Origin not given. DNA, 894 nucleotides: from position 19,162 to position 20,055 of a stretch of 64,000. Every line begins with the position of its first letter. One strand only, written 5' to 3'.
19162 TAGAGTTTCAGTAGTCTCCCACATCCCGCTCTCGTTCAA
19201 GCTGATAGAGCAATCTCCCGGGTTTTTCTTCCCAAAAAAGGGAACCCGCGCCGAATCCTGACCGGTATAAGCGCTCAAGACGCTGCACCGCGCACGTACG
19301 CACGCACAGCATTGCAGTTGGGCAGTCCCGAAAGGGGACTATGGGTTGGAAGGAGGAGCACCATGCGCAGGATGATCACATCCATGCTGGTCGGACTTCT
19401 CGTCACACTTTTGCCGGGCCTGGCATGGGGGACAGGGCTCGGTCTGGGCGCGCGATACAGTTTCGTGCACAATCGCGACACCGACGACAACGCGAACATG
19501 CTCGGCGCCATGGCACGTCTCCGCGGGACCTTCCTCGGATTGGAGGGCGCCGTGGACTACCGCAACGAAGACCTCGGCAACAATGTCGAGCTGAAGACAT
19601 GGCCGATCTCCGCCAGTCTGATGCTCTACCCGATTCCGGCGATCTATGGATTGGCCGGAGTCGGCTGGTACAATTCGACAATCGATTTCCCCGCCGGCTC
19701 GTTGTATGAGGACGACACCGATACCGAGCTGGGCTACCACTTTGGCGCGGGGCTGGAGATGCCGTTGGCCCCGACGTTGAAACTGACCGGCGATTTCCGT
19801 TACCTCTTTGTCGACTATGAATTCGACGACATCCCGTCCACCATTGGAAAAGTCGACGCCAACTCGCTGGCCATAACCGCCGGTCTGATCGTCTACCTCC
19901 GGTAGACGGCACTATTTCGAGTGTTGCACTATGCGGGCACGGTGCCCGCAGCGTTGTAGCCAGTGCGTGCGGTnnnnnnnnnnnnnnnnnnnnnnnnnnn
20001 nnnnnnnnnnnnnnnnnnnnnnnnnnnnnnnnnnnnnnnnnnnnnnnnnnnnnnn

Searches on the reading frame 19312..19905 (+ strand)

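Call 77: search_protein_families(library=pfam, proteins=[window:19312-19905:+], max_evalue=0.0001)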
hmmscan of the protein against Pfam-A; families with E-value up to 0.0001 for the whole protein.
window:19312-19905:+ (197 aa): 1 family
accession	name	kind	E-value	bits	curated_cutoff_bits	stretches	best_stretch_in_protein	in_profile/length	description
PF13505.12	OMP_b-brl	-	5.8e-11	43.3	28.7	1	39-191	22-172/175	Outer membrane protein beta-barrel domain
